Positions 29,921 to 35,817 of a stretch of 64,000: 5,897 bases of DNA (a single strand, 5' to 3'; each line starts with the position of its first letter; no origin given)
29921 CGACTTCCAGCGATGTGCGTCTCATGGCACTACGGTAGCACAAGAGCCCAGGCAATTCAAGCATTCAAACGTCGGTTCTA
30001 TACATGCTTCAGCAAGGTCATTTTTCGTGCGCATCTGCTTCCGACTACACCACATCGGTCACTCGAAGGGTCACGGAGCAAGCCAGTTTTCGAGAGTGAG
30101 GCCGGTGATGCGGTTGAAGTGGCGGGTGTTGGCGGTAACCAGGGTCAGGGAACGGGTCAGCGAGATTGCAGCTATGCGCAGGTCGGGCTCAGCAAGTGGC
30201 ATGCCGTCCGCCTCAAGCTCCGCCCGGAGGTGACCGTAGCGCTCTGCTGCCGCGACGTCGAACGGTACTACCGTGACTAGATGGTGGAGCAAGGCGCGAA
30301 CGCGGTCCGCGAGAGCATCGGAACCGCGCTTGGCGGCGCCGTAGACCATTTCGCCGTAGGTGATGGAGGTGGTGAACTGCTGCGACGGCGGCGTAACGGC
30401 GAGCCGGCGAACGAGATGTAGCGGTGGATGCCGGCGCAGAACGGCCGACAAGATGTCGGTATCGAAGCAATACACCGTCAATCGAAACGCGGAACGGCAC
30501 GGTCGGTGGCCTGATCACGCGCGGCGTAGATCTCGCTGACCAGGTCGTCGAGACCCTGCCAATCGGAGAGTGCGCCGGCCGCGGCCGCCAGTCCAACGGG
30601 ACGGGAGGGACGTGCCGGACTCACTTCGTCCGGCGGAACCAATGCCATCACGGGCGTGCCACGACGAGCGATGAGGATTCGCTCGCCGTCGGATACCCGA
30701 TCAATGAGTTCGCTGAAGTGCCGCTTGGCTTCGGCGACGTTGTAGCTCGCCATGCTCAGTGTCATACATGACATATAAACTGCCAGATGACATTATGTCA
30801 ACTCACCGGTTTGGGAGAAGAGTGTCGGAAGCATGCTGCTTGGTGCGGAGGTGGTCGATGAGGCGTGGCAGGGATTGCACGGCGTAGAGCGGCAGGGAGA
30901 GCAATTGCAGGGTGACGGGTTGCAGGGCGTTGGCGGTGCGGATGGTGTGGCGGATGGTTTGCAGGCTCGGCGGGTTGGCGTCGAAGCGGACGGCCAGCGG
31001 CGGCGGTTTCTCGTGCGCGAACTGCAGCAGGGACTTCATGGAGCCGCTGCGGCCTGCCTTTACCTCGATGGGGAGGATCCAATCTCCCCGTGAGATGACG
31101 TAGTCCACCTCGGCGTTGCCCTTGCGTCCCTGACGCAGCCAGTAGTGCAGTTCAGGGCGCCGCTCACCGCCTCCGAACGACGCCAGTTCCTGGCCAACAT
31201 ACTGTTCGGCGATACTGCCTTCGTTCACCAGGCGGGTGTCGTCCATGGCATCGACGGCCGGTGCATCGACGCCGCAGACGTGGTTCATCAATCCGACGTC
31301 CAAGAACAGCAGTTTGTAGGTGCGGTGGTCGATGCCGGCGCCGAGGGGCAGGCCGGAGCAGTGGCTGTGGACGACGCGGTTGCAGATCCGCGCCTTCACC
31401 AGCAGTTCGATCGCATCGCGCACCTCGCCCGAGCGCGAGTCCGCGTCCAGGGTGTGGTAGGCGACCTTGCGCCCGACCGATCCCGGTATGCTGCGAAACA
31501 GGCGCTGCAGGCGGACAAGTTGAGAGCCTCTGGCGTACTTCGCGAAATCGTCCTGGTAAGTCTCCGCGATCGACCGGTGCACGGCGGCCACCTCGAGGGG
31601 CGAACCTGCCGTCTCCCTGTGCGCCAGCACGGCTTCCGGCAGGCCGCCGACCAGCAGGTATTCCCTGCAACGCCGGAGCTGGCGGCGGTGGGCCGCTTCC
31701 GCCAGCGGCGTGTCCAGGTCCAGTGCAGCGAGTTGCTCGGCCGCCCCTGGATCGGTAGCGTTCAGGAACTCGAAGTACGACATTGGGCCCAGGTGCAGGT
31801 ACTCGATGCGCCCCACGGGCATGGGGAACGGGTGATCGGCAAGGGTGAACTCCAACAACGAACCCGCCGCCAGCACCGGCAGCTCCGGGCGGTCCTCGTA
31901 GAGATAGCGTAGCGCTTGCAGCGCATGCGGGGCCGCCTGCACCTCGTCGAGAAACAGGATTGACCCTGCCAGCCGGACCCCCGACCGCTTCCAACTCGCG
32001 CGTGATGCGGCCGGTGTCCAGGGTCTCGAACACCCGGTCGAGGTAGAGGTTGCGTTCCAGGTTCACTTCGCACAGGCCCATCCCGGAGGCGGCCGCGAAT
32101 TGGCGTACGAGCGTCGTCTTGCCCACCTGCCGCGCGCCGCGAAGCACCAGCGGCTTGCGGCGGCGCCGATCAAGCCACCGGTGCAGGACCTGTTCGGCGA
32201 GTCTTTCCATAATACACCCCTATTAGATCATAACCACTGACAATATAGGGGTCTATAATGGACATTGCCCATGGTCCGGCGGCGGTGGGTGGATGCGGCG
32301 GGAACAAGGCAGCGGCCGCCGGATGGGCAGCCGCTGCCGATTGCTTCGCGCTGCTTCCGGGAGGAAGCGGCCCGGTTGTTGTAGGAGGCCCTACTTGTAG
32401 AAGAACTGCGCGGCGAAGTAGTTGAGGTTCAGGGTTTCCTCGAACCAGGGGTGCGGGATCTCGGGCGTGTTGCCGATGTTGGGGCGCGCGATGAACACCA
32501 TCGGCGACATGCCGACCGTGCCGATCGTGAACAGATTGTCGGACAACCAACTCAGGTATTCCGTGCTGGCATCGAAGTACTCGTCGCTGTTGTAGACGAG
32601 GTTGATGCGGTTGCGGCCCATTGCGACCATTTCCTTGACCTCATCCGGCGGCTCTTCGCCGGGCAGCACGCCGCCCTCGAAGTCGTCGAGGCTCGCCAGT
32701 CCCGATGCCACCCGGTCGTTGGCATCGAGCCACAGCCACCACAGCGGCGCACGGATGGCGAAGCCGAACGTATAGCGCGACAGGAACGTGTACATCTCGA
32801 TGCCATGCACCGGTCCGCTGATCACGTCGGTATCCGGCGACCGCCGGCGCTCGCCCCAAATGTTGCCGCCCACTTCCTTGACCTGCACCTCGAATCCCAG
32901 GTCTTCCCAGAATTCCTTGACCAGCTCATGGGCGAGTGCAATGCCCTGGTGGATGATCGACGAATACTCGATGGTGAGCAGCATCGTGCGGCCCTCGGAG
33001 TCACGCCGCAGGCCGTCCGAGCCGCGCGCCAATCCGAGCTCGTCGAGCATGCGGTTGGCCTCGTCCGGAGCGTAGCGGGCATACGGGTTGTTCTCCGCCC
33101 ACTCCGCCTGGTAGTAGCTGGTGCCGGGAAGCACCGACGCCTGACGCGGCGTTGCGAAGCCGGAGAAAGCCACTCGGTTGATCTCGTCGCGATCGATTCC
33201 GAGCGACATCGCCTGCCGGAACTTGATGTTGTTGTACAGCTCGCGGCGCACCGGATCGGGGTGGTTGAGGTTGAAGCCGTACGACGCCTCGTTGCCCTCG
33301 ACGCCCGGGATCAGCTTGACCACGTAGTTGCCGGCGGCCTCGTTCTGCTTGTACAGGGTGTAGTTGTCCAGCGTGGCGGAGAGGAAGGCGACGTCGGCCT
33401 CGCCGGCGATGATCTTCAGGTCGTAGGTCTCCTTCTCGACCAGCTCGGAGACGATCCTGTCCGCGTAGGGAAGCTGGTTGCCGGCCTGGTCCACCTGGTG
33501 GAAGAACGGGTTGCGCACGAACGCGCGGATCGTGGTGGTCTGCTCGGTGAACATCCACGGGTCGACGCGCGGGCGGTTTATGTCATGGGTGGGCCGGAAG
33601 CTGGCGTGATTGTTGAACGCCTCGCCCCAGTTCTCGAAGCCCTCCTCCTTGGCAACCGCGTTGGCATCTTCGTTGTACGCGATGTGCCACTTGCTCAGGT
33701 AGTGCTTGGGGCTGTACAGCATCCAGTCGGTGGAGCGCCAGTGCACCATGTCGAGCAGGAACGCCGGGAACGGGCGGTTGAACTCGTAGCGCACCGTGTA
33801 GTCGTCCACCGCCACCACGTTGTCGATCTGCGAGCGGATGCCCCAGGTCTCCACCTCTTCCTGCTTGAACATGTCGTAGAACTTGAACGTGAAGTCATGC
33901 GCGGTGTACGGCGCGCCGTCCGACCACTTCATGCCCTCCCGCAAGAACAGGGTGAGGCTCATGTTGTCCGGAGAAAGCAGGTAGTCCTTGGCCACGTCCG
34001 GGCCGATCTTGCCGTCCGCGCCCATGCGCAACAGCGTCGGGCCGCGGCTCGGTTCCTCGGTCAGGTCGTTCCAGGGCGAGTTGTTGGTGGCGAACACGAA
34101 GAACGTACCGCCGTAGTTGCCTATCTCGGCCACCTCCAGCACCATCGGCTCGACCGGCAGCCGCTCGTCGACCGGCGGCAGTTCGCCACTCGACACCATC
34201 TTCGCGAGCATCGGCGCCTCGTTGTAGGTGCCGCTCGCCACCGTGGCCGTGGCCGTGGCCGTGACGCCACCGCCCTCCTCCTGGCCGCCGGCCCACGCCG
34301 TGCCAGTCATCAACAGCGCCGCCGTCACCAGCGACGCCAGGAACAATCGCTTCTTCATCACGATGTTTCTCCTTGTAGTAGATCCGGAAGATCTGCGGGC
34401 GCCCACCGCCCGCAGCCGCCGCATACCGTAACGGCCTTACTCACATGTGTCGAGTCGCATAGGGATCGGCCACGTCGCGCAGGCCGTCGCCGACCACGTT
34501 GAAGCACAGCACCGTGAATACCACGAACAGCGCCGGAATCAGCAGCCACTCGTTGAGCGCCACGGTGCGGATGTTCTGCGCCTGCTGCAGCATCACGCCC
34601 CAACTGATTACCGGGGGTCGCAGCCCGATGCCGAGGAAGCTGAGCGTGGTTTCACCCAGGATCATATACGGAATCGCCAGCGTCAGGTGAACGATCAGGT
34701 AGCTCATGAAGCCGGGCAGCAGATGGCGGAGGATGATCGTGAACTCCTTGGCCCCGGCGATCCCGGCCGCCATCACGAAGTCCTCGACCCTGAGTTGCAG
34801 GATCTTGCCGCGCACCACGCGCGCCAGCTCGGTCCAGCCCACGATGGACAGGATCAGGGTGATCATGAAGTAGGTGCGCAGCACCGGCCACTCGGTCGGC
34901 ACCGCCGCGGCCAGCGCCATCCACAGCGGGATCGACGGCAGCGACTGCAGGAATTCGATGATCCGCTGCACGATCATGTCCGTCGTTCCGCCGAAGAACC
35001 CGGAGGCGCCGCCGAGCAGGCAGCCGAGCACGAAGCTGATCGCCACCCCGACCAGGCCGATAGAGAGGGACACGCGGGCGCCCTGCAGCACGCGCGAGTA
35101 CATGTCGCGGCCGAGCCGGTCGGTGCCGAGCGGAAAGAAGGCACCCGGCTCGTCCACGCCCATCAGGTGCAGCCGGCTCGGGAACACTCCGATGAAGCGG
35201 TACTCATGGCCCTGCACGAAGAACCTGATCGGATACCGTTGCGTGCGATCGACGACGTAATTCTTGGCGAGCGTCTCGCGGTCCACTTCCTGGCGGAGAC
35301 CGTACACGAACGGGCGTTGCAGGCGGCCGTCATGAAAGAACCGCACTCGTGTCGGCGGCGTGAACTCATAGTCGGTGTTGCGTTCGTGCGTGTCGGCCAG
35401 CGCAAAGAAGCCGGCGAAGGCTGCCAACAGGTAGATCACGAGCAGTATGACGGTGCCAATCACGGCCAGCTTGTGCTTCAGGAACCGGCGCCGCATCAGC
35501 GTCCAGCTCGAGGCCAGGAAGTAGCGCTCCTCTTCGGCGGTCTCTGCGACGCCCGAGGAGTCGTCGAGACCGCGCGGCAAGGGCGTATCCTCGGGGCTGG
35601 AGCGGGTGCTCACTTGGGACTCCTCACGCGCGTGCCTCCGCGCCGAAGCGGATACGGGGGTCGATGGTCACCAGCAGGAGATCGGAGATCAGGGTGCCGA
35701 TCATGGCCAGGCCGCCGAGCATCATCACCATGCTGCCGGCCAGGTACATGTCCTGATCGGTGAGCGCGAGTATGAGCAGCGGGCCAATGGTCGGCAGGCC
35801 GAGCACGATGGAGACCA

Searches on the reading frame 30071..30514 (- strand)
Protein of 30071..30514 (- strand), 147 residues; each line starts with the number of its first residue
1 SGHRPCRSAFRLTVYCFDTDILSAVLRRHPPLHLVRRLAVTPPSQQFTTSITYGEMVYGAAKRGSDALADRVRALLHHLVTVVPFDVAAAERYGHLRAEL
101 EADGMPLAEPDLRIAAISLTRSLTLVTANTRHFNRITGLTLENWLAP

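Call 54: search_protein_families(library=pfam, proteins=[window:30071-30514:-], max_evalue=0.001)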
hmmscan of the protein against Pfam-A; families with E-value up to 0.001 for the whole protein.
window:30071-30514:- (147 aa): 1 family
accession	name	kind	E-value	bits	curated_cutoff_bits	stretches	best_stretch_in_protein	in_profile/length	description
PF01850.27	PIN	-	1.7e-13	51.6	23.6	1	15-137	1-118/120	PIN domain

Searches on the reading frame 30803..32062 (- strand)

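Call 7: search_protein_families(library=pfam, proteins=[window:30803-32062:-], max_evalue=0.001)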
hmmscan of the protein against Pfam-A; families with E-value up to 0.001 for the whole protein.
window:30803-32062:- (419 aa): 2 families
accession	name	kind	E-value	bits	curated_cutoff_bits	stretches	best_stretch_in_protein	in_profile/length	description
PF13635.12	DUF4143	-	2.1e-27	96.2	28.1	1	170-337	1-160/160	Domain of unknown function (DUF4143)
PF13173.12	AAA_14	-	2e-10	41.2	27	1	33-100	63-129/129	AAA domain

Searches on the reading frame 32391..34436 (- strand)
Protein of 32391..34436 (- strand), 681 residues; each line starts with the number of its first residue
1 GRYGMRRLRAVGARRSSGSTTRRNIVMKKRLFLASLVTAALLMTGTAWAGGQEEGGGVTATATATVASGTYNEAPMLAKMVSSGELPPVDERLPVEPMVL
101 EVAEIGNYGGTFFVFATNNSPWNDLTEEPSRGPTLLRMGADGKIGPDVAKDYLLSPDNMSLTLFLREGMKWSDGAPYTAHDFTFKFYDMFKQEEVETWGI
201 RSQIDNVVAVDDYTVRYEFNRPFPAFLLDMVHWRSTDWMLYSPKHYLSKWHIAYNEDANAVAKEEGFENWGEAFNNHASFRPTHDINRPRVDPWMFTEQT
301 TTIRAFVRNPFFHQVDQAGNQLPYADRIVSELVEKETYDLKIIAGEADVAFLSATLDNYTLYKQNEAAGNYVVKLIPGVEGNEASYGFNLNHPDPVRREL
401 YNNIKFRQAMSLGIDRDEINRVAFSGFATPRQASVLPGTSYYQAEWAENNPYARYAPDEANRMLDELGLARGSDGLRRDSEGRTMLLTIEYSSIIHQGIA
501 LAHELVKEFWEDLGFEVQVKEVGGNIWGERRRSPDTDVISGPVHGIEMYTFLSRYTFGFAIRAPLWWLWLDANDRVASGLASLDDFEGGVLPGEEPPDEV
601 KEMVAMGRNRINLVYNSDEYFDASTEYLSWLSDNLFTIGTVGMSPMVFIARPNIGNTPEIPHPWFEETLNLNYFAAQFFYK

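Call 7: search_protein_families(library=pfam, proteins=[window:32391-34436:-], max_evalue=0.001)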
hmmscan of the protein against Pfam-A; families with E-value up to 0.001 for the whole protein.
window:32391-34436:- (681 aa): 1 family
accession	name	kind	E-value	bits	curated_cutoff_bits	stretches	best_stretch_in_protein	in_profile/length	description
PF00496.27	SBP_bac_5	-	4.2e-50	171.3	32.4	1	143-543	1-346/368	Bacterial extracellular solute-binding proteins, family 5 Middle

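Call 12: search_protein_families(library=ncbifam, proteins=[window:32391-34436:-], max_evalue=0.001)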
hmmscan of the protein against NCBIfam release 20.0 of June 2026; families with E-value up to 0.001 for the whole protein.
window:32391-34436:- (681 aa): 9 families
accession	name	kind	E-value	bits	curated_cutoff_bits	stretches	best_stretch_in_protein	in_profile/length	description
TIGR02294.1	nickel_nikA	equivalog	1.8e-22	79.6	393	2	135-237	39-142/501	nickel ABC transporter substrate-binding protein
TIGR04028.1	SBP_KPN_01854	hypoth_equivalog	1.8e-19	69.7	468.5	2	397-520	263-380/509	TIGR04028 family ABC transporter substrate-binding protein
NF045467.1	Opp4A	equivalog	3.7e-19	68.4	650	2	323-520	237-431/556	oligopeptide ABC transporter substrate-binding protein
NF011942.0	PRK15413.1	equivalog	7.5e-14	51.3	594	2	398-472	277-346/512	glutathione ABC transporter substrate-binding protein GsiB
NF047575.1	opine_bind_CntA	exception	3.7e-12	45.6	800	1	141-246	75-178/535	staphylopine-dependent metal ABC transporter substrate-binding lipoprotein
NF011684.0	PRK15104.1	equivalog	6.3e-09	35.1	947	1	135-472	73-382/543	oligopeptide ABC transporter substrate-binding protein OppA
NF043070.1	DppA_dipep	equivalog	6.7e-08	31.5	1005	0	143-230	73-178/535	dipeptide ABC transporter periplasmic-binding protein DppA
NF045468.1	Opp5A_nikA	equivalog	2.8e-06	26.1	600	0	134-232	47-141/488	nickel ABC transporter substrate-binding protein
NF007287.0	PRK09755.1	equivalog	5.6e-06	25.4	1098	0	135-186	67-118/535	ABC transporter substrate-binding protein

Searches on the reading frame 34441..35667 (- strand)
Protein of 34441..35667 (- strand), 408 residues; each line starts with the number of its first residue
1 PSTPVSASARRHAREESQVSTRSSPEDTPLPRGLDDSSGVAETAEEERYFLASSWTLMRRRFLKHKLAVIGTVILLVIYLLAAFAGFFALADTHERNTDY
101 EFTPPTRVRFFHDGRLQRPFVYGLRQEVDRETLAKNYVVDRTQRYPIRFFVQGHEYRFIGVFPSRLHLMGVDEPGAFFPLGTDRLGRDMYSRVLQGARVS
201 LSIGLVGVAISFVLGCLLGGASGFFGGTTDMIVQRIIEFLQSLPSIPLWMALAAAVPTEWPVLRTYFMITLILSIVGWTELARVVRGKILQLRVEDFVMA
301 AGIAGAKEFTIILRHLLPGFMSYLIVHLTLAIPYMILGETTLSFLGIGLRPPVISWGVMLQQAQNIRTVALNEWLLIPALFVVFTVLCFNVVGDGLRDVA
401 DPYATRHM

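Call 7: search_protein_families(library=pfam, proteins=[window:34441-35667:-], max_evalue=0.001)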
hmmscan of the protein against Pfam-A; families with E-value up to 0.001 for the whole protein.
window:34441-35667:- (408 aa): 2 families
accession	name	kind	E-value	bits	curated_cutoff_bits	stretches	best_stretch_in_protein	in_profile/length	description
PF00528.27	BPD_transp_1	-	8.3e-27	94.5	26.4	1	216-402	2-180/184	Binding-protein-dependent transport system inner membrane component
PF12911.12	OppC_N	-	7.4e-13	48.6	23.9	1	53-105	1-53/53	N-terminal TM domain of oligopeptide transport permease C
